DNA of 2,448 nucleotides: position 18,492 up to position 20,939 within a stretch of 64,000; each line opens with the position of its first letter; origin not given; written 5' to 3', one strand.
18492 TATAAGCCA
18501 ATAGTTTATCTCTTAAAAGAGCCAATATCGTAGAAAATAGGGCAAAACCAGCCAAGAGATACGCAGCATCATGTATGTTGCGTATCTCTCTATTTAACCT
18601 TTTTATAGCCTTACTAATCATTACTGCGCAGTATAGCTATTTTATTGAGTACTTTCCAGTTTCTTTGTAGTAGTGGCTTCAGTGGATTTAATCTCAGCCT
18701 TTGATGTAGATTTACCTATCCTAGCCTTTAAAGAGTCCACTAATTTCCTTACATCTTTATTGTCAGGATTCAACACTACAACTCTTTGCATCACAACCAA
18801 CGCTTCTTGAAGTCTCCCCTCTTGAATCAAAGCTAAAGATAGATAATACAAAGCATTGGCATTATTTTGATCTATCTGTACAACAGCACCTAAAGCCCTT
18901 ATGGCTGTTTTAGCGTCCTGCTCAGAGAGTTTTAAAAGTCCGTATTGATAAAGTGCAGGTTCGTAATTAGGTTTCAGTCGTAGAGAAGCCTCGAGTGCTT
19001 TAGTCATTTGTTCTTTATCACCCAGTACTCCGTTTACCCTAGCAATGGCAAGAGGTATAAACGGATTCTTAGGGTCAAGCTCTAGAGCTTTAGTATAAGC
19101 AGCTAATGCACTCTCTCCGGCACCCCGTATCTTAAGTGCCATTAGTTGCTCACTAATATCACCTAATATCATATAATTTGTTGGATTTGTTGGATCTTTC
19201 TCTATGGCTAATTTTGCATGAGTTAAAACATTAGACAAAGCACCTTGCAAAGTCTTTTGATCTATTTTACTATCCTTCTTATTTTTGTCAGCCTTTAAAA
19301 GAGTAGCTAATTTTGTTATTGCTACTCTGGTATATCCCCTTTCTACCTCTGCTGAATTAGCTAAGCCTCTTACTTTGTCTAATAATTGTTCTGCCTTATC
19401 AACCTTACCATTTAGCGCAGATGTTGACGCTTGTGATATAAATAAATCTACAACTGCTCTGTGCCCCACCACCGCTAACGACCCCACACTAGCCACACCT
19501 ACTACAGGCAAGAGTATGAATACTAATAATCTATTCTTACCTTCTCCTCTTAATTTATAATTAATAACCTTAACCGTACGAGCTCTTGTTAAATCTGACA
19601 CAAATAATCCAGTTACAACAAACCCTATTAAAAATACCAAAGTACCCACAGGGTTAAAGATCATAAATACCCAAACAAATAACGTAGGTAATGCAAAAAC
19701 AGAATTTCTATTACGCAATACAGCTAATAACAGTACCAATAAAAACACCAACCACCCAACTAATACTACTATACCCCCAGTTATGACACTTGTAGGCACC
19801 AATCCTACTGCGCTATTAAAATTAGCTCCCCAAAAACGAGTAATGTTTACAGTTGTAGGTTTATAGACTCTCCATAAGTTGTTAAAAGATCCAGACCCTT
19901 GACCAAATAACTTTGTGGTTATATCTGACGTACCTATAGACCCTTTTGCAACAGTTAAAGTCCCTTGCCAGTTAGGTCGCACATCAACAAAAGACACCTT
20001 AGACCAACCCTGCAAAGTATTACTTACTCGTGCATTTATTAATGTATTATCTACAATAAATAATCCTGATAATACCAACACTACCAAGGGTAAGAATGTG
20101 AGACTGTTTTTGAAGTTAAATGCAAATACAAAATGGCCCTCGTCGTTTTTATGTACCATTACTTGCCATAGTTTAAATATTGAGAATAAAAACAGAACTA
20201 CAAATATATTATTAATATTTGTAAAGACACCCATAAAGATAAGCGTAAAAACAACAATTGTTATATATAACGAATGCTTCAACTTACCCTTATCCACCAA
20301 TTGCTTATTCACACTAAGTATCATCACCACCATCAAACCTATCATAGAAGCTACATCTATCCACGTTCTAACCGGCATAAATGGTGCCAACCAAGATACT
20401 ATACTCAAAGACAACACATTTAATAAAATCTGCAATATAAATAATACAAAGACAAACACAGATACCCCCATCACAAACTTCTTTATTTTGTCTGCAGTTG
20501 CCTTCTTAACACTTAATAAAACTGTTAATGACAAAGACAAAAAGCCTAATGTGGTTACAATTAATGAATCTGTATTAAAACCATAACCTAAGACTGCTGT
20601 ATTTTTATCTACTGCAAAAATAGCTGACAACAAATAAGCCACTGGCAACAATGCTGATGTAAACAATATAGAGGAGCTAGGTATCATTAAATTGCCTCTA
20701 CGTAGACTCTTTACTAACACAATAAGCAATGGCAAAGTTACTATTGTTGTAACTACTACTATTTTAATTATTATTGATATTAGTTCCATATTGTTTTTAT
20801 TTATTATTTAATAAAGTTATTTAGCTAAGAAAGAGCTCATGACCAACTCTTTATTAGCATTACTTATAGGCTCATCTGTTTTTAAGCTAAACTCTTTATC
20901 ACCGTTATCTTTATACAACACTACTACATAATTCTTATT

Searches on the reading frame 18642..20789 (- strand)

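Call 50: search_protein_families(library=pfam, proteins=[window:18642-20789:-], max_evalue=0.001)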
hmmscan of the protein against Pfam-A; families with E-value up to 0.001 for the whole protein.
window:18642-20789:- (715 aa): 10 families
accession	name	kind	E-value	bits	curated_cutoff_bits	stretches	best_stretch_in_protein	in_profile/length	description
PF14559.12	TPR_19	-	4.5e-12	46.6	25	1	621-684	2-65/68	Tetratricopeptide repeat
PF23914.1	TPR_CcmH_CycH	-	8.2e-12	45.7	42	2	582-677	56-154/158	Cytochrome c-type biogenesis protein H TPR domain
PF13414.12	TPR_11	-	1.3e-10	41.2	26.8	0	555-576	7-28/42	TPR repeat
PF13431.12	TPR_17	-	2e-10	40.6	24.4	0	637-664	6-33/34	Tetratricopeptide repeat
PF07719.23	TPR_2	-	6.5e-10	38.8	27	1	644-677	1-34/34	Tetratricopeptide repeat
PF13428.12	TPR_14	-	5.4e-09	36.3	23.5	0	645-682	2-39/44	Tetratricopeptide repeat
PF13181.12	TPR_8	-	1.2e-08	34.9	25.7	0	559-575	18-34/34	Tetratricopeptide repeat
PF13432.12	TPR_16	-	2e-06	28.6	32.7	0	618-677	5-64/65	Tetratricopeptide repeat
PF00515.34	TPR_1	-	2.8e-05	24.2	27.8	0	559-575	18-34/34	Tetratricopeptide repeat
PF12895.13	ANAPC3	-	0.00096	19.8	27.2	0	607-669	20-81/82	Anaphase-promoting complex, cyclosome, subunit 3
